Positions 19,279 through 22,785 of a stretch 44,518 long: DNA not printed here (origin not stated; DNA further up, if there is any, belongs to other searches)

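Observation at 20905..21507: Complete histidine-phosphatase (PGAM-like) domain inserted inside isoleucyl-tRNA synthetase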

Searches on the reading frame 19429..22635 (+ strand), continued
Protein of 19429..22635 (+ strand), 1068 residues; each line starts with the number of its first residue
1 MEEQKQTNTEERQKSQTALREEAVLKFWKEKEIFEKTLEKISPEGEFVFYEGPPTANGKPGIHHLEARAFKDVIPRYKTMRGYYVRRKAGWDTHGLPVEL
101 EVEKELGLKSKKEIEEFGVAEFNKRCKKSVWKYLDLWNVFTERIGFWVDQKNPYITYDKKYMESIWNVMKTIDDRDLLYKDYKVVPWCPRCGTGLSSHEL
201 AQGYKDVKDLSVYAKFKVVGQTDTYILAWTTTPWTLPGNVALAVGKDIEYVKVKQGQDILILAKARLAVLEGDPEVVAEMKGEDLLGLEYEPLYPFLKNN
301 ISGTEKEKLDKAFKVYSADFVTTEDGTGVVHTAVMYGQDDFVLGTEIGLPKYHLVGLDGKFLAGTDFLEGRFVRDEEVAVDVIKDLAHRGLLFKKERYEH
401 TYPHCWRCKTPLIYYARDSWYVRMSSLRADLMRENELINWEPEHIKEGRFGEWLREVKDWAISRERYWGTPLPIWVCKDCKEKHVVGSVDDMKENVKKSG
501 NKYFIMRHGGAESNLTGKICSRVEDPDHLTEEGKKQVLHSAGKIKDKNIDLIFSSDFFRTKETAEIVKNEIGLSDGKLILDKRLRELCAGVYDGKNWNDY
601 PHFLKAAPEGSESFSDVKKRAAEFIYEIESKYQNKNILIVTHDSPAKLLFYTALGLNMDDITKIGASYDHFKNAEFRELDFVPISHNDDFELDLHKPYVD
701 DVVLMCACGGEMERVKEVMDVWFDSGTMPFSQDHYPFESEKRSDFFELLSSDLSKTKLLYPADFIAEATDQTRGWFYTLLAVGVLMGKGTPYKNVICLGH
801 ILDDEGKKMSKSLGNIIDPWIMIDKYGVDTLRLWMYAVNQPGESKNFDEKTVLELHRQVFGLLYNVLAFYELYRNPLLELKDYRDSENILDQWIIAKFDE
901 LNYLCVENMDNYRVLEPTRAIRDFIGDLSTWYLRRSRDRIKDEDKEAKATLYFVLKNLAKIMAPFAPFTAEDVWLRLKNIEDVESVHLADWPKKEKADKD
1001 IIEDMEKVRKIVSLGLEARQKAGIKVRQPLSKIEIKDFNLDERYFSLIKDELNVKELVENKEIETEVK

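Call 66: search_protein_families(library=pfam, proteins=[P0329, P0365, P0383, P0275, P0284, P0360, P0343], max_evalue=0.001)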
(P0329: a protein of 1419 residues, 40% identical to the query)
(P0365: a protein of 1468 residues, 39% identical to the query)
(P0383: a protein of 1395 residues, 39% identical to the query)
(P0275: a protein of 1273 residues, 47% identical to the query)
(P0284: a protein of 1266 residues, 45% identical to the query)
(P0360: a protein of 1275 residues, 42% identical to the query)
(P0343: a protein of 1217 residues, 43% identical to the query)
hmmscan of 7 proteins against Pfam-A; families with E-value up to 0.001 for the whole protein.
P0329 (1419 aa): 5 families
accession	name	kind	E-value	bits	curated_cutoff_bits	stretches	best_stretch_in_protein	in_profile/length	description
PF00133.28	tRNA-synt_1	-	4.2e-143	477.5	22.7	2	18-485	2-265/414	tRNA synthetases class I (I, L, M and V)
PF00300.27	His_Phos_1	-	2.6e-82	275.6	21.7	2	871-1061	1-189/194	Histidine phosphatase superfamily (branch 1)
PF19302.4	DUF5915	-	1.1e-34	120.2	27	1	1229-1418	2-194/195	Domain of unknown function (DUF5915)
PF08264.19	Anticodon_1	-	8.8e-33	113.7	25.1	1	1065-1210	1-146/148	Anticodon-binding domain of tRNA ligase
PF09334.17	tRNA-synt_1g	-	7.8e-17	61.5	20.1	1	775-847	310-380/391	tRNA synthetases class I (M)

P0365 (1468 aa): 5 families
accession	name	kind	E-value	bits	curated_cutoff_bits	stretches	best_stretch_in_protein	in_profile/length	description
PF00133.28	tRNA-synt_1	-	3e-124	415.4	22.7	2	24-529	2-266/414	tRNA synthetases class I (I, L, M and V)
PF00300.27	His_Phos_1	-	8.8e-81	270.6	21.7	2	755-938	2-182/194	Histidine phosphatase superfamily (branch 1)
PF19302.4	DUF5915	-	1.1e-23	84.2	27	1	1288-1467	2-194/195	Domain of unknown function (DUF5915)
PF08264.19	Anticodon_1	-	7.3e-22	78.3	25.1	1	1118-1265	1-144/148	Anticodon-binding domain of tRNA ligase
PF09334.17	tRNA-synt_1g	-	3e-12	46.4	20.1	1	67-119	8-60/391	tRNA synthetases class I (M)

P0383 (1395 aa): 8 families
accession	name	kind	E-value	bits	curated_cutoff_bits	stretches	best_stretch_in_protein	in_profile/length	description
PF00133.28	tRNA-synt_1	-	1.3e-129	433.1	22.7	3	20-495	2-272/414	tRNA synthetases class I (I, L, M and V)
PF00300.27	His_Phos_1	-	1.8e-38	132.6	21.7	1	497-659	1-165/194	Histidine phosphatase superfamily (branch 1)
PF19302.4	DUF5915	-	4.4e-32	111.6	27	1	1214-1394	4-193/195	Domain of unknown function (DUF5915)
PF08264.19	Anticodon_1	-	5.8e-29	101.3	25.1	1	1045-1193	1-146/148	Anticodon-binding domain of tRNA ligase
PF09334.17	tRNA-synt_1g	-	1.5e-15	57.3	20.1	1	942-1007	311-374/391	tRNA synthetases class I (M)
PF13238.12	AAA_18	-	1.7e-06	28.9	29.4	1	747-863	2-119/128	AAA domain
PF13671.12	AAA_33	-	4.1e-05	24.4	27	1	746-869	2-134/143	AAA domain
PF06414.18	Zeta_toxin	-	0.00034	20.6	22.3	0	737-766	11-39/199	Zeta toxin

P0275 (1273 aa): 7 families
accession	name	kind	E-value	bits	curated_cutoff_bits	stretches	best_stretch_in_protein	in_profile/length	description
PF00133.28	tRNA-synt_1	-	1.2e-127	426.6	22.7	1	48-688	2-408/414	tRNA synthetases class I (I, L, M and V)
PF08264.19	Anticodon_1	-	5.1e-37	127.5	25.1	1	918-1062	1-145/148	Anticodon-binding domain of tRNA ligase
PF19302.4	DUF5915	-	3.4e-36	125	27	1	1078-1269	2-195/195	Domain of unknown function (DUF5915)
PF00300.27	His_Phos_1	-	2.3e-35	122.5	21.7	1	733-899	1-170/194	Histidine phosphatase superfamily (branch 1)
PF09334.17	tRNA-synt_1g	-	1.4e-19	70.6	20.1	2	574-698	243-371/391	tRNA synthetases class I (M)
PF01406.26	tRNA-synt_1e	-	0.00015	21.7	27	1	627-684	227-283/301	tRNA synthetases class I (C) catalytic domain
PF01921.24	tRNA-synt_1f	-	0.00099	18.6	27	0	645-697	273-324/360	tRNA synthetases class I (K)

P0284 (1266 aa): 5 families
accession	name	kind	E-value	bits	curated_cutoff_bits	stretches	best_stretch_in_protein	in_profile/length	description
PF00133.28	tRNA-synt_1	-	2.2e-128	429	22.7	2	31-561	2-274/414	tRNA synthetases class I (I, L, M and V)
PF08264.19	Anticodon_1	-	4.1e-28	98.6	25.1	1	966-1128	1-145/148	Anticodon-binding domain of tRNA ligase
PF00300.27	His_Phos_1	-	3.8e-25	89.1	21.7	1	561-729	1-159/194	Histidine phosphatase superfamily (branch 1)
PF09334.17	tRNA-synt_1g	-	7.8e-21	74.7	20.1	2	61-204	8-132/391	tRNA synthetases class I (M)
PF19302.4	DUF5915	-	7.2e-16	58.7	27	1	1167-1266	104-195/195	Domain of unknown function (DUF5915)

P0360 (1275 aa): 6 families
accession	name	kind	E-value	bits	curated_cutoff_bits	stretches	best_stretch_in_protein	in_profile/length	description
PF00133.28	tRNA-synt_1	-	2e-140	468.7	22.7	2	20-524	2-268/414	tRNA synthetases class I (I, L, M and V)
PF19302.4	DUF5915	-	5.2e-39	134.3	27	1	1082-1264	2-193/195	Domain of unknown function (DUF5915)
PF00300.27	His_Phos_1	-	5.2e-32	111.5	21.7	1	531-698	3-168/194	Histidine phosphatase superfamily (branch 1)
PF08264.19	Anticodon_1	-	2.8e-29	102.3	25.1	1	918-1063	1-146/148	Anticodon-binding domain of tRNA ligase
PF09334.17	tRNA-synt_1g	-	6e-19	68.5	20.1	2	50-189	8-128/391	tRNA synthetases class I (M)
PF01406.26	tRNA-synt_1e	-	0.00011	22.1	27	1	804-875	228-296/301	tRNA synthetases class I (C) catalytic domain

P0343 (1217 aa): 5 families
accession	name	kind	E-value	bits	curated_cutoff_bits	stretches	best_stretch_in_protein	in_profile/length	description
PF00133.28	tRNA-synt_1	-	2.7e-132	441.9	22.7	2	19-541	2-327/414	tRNA synthetases class I (I, L, M and V)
PF00300.27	His_Phos_1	-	2.2e-35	122.5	21.7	1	542-705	2-166/194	Histidine phosphatase superfamily (branch 1)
PF08264.19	Anticodon_1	-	1.8e-34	119.2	25.1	1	869-1013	1-146/148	Anticodon-binding domain of tRNA ligase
PF19302.4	DUF5915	-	1.4e-32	113.3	27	1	1029-1213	2-194/195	Domain of unknown function (DUF5915)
PF09334.17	tRNA-synt_1g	-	2.8e-14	53.1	20.1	1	751-826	302-372/391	tRNA synthetases class I (M)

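Call 80: list_cluster_members(proteins=[P0329, P0365, P0383, P0275, P0284, P0242, P0258, P0327, P0338, P0049])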
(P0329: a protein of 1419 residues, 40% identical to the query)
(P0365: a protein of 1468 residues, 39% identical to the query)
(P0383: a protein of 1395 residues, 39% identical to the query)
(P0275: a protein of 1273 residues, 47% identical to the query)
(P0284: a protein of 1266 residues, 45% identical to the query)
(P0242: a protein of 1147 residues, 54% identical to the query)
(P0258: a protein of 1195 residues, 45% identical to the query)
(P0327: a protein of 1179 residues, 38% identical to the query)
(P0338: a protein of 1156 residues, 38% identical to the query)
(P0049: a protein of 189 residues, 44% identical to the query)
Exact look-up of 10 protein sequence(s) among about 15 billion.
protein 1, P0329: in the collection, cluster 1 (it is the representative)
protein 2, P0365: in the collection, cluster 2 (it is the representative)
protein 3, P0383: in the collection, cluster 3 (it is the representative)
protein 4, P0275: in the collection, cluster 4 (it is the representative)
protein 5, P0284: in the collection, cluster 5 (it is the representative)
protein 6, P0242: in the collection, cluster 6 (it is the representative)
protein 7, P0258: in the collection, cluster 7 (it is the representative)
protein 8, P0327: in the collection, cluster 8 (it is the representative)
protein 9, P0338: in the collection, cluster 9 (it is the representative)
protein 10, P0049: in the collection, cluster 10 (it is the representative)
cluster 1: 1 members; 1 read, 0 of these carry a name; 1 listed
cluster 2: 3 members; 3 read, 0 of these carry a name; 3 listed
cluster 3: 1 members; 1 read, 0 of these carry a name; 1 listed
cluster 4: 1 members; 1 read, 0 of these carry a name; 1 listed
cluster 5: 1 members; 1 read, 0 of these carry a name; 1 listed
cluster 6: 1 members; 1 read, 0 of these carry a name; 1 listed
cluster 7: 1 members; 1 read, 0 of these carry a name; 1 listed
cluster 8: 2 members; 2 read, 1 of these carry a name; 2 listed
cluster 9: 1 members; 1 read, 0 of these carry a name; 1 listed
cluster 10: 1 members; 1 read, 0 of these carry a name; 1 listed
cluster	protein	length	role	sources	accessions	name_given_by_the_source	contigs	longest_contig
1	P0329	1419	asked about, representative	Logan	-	-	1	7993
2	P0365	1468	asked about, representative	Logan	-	-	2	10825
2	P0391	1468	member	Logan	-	-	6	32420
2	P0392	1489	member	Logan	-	-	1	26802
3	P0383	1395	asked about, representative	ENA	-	-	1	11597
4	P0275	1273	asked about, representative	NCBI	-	-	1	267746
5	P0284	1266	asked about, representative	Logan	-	-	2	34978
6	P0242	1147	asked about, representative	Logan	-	-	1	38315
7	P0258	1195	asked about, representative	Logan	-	-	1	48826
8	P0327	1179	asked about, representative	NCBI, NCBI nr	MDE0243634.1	MAG: class I tRNA ligase family protein [Candidatus Kaiserbacteria bacterium] | class I tRNA ligase family protein [Candidatus Kaiserbacteria bacterium]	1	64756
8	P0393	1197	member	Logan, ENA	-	-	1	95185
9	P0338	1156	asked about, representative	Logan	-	-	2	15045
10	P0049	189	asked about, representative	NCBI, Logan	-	-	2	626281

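Call 81: find_encoding_contigs(protein=P0275, flank=5000, max_places=1)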
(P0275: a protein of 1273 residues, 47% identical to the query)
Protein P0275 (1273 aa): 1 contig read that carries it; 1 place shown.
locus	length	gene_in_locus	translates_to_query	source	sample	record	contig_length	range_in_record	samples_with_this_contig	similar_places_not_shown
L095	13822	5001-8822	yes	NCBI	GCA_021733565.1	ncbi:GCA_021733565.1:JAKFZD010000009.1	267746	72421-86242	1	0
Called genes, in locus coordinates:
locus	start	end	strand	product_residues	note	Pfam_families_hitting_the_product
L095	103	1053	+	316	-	-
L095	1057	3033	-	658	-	PF00270:DEAD (faint), PF04851:ResIII, PF17757:UvrB_inter, PF27431:UvrB_3rd, PF00271:Helicase_C, PF12344:UvrB, PF02151:UVR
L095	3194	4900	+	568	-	PF13451:zf_Tbcl (weak)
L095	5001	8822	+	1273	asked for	PF00133:tRNA-synt_1, PF09334:tRNA-synt_1g (weak), PF00300:His_Phos_1, PF08264:Anticodon_1, PF19302:DUF5915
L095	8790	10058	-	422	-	PF02308:MgtC, PF13194:DUF4010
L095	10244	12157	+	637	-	PF01541:GIY-YIG, PF27096:UvrC_M, PF22920:UvrC_RNaseH, PF08459:UvrC_RNaseH_dom, PF12826:HHH_2 (weak), PF14520:HHH_5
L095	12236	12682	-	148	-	PF12089:DUF3566 (weak)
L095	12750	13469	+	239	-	PF01479:S4, PF00849:PseudoU_synth_2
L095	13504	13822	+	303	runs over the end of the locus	PF00768:Peptidase_S11, PF13354:Beta-lactamase2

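Call 82: find_encoding_contigs(protein=P0383, flank=5000, max_places=1)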
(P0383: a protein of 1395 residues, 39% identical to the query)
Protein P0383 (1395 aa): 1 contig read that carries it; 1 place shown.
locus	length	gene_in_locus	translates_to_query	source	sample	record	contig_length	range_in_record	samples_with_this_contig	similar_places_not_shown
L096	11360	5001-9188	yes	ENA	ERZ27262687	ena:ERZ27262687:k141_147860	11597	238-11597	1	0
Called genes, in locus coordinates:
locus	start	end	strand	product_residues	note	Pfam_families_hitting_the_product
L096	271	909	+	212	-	PF02527:GidB, PF13847:Methyltransf_31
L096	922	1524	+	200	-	PF01728:FtsJ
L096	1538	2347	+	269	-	PF13529:Peptidase_C39_2 (weak)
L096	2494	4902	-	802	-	PF03130:HEAT_PBS (faint), PF13646:HEAT_2, PF13513:HEAT_EZ (faint), PF00514:Arm (faint), PF02985:HEAT (faint), PF13646:HEAT_2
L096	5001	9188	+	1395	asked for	PF00133:tRNA-synt_1, PF00300:His_Phos_1, PF00133:tRNA-synt_1 (weak), PF13238:AAA_18 (weak), PF00133:tRNA-synt_1, PF09334:tRNA-synt_1g (weak), PF08264:Anticodon_1, PF19302:DUF5915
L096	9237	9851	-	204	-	PF11617:Cu-binding_MopE (weak), PF18895:T4SS_pilin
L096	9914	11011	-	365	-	PF00437:T2SSE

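Call 88: fold_search(model_id=the predicted structure, library=pdb)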
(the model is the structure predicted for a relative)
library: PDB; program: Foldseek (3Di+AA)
matches with E <= 10: 927; with E <= 0.001: 496
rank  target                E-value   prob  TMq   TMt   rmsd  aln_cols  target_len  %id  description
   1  8c8u                  1.1e-80  1.00  0.66  0.73   7.6      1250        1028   33  Priestia megaterium mupirocin-resistant isoleucyl-tRNA synthetase 2 complexed with mupirocin (released 2023-08-23)
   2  8c8v                  4.8e-80  1.00  0.66  0.73   7.3      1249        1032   33  Priestia megaterium mupirocin-resistant isoleucyl-tRNA synthetase 2 with a fully-resolved C-terminal tRNA-binding domain (released 2023-08-16)
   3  8c9d                  5.3e-80  1.00  0.66  0.73   7.4      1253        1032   33  Priestia megaterium W130Q mutant of type 2 isoleucyl-tRNA synthetase complexed with an isoleucyl-adenylate analogue (released 2023-08-16)
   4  8c8w                  7.2e-80  1.00  0.66  0.73   7.3      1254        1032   33  Priestia megaterium mupirocin hyper-resistant HIGH motif mutant of type 2 isoleucyl-tRNA synthetase complexed with an is (released 2023-08-16)
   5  8wnd_A                1.2e-66  1.00  0.68  0.74   5.6      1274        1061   27  Crystal structure of Saccharomyces cerevisiae isoleucyl-tRNA synthetase in complex with tRNA(Ile) and isoleucine (released 2024-10-09)
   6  8z1p_A                1.5e-66  1.00  0.66  0.71   7.1      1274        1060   27  Crystal structure of Saccharomyces cerevisiae isoleucyl-tRNA synthetase in complex with a mimic tRNA(Met) and isoleuci (released 2024-12-18)
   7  1ile                  1.0e-64  1.00  0.60  0.83   5.9      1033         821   37  ISOLEUCYL-TRNA SYNTHETASE (released 1999-04-13)
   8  7d5c                  3.1e-63  1.00  0.67  0.84   4.4      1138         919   28  IleRS in complex with a tRNA site inhibitor (released 2021-02-24)
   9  9wqt                  1.0e-62  1.00  0.67  0.84   4.4      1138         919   28  Crystal structure of Saccharomyces cerevisiae isoleucyl-tRNA synthetase in complex with reveromycin A and isoleucine (released 2026-04-08)
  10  9wqs                  1.8e-62  1.00  0.66  0.83   4.5      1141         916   28  Crystal structure of Saccharomyces cerevisiae isoleucyl-tRNA synthetase in complex with reveromycin A and isoleucine (released 2026-04-08)
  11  8wnd_B                3.2e-61  1.00  0.66  0.80   5.7      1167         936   29  Crystal structure of Saccharomyces cerevisiae isoleucyl-tRNA synthetase in complex with tRNA(Ile) and isoleucine (released 2024-10-09)
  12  6ldk                  3.4e-57  1.00  0.57  0.79   5.6      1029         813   29  Isoleucyl-tRNA synthetase from Candida albicans complexed with a isoleucyl-adenylate (released 2020-11-04)
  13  8c9f                  3.9e-49  1.00  0.58  0.72  10.1      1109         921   23  Priestia megaterium inactive HIGH motif mutant of type1 isoleucyl-tRNA synthetase complexed with an isoleucyl-adenylate  (released 2023-08-16)
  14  8c9e                  1.6e-48  1.00  0.58  0.71  10.7      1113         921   23  Priestia megaterium mupirocin-sensitive isoleucyl-tRNA synthetase 1 complexed with an isoleucyl-adenylate analogue (released 2023-08-16)
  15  1qu3_A                4.8e-43  1.00  0.58  0.75   9.8      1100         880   22  INSIGHTS INTO EDITING FROM AN ILE-TRNA SYNTHETASE STRUCTURE WITH TRNA(ILE) AND MUPIROCIN (released 1999-08-31)
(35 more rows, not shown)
